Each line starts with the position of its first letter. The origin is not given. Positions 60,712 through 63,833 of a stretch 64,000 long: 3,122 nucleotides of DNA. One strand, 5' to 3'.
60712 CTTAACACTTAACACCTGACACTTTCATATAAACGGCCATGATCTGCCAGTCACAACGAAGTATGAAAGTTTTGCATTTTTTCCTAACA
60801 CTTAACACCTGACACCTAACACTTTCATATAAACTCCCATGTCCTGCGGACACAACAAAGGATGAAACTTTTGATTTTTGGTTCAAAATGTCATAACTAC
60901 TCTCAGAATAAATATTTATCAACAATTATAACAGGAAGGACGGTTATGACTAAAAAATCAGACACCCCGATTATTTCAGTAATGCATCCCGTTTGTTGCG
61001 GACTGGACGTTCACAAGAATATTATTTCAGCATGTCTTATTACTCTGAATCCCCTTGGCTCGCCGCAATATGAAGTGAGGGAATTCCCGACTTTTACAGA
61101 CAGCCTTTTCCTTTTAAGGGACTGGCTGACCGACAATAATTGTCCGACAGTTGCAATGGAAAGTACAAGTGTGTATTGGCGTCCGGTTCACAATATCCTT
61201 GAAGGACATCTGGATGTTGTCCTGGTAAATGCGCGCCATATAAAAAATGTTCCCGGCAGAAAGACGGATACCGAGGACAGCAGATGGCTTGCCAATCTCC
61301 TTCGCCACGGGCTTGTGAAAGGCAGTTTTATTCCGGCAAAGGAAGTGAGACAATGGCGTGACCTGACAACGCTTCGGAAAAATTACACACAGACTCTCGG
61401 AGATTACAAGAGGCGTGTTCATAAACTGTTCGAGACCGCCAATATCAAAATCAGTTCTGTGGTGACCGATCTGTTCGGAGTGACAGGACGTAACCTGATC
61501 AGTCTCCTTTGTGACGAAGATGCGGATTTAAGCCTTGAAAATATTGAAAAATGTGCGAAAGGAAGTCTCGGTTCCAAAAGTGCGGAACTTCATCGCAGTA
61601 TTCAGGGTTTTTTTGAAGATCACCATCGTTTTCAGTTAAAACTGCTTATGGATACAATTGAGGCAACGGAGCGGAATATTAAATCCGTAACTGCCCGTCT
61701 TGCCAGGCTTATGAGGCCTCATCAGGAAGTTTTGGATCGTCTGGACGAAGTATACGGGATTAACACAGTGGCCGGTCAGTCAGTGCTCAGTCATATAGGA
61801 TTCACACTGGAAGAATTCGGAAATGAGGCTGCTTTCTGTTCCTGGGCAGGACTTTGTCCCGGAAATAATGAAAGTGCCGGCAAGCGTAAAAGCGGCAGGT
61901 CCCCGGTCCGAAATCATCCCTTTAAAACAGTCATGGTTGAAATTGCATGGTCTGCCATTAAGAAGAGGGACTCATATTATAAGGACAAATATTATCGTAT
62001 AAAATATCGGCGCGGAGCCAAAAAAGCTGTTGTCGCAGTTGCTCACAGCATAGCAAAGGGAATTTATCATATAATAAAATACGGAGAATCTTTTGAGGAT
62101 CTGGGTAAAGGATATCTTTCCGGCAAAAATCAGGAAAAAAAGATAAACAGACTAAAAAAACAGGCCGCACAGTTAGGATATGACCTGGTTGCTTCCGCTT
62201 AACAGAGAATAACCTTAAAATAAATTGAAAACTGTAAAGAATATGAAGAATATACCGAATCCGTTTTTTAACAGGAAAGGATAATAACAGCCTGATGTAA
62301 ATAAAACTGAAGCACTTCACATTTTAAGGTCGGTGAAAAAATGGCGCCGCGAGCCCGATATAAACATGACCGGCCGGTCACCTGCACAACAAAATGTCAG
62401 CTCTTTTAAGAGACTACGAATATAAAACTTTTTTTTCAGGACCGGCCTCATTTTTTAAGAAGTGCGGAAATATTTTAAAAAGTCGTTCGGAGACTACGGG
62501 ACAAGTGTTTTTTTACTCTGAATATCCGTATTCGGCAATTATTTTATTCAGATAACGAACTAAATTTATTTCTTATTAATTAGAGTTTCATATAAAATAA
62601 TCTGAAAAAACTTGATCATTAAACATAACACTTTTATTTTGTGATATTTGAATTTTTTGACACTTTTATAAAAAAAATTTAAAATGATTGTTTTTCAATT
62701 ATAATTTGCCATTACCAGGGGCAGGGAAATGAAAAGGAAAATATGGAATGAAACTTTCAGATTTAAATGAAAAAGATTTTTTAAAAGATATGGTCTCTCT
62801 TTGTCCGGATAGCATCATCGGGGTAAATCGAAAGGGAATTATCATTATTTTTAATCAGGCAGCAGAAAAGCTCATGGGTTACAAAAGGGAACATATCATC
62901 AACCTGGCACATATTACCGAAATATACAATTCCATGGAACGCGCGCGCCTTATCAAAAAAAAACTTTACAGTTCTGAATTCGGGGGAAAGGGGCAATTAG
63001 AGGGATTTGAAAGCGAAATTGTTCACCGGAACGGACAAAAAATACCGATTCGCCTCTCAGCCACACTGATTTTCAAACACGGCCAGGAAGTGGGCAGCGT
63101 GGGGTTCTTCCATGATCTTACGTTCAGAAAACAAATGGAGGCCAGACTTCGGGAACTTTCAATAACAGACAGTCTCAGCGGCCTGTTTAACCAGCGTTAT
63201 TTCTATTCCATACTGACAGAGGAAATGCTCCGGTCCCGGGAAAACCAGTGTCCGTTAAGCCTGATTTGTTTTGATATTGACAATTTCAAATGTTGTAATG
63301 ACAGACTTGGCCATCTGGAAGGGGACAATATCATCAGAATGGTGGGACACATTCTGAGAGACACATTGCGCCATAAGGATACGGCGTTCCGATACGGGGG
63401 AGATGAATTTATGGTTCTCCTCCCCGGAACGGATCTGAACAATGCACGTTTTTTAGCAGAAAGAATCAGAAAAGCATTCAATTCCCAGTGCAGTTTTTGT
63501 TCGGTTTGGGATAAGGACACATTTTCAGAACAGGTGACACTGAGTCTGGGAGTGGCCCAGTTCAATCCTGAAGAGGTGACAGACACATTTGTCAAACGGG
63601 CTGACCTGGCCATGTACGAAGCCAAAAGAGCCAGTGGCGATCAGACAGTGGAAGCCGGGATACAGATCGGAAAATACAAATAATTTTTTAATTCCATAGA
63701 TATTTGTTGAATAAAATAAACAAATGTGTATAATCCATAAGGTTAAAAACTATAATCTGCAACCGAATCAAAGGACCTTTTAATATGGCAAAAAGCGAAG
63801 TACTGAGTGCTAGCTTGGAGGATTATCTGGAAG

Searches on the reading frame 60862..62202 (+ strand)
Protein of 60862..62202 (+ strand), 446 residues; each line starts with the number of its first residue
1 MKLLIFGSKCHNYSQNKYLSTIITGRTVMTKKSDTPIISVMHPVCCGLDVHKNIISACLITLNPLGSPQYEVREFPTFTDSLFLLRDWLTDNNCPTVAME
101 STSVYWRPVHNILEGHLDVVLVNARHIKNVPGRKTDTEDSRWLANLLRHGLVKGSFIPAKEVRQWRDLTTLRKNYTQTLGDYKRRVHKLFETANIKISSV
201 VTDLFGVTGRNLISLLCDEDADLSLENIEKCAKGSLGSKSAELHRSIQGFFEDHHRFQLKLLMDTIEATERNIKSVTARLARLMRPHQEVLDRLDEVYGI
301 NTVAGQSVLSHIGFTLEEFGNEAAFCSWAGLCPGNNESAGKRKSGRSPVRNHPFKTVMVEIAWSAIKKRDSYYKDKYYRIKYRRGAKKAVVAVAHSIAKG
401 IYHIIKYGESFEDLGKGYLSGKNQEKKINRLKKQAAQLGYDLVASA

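Call 25: search_protein_families(library=pfam, proteins=[window:60862-62202:+], max_evalue=0.001)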
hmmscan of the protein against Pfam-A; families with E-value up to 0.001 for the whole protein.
window:60862-62202:+ (446 aa): 2 families
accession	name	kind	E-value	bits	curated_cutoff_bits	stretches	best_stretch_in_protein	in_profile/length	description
PF01548.23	DEDD_Tnp_IS110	-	2.5e-19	70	29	1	46-192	1-152/155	Transposase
PF02371.22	Transposase_20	-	8.7e-13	48.9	21.3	1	293-377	3-86/87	Transposase IS116/IS110/IS902 family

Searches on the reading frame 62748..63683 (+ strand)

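Call 26: search_protein_families(library=pfam, proteins=[window:62748-63683:+], max_evalue=0.001)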
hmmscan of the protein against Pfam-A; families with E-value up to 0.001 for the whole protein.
window:62748-63683:+ (311 aa): 3 families
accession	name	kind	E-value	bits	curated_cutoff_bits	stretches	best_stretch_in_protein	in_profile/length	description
PF00990.26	GGDEF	-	8.6e-40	136.6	23.8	1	139-297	2-159/161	Diguanylate cyclase, GGDEF domain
PF13426.13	PAS_9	-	6.5e-12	46.1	27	1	20-125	1-102/103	PAS domain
PF00989.32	PAS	-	6.1e-11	42.8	22.6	1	13-123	4-112/113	PAS fold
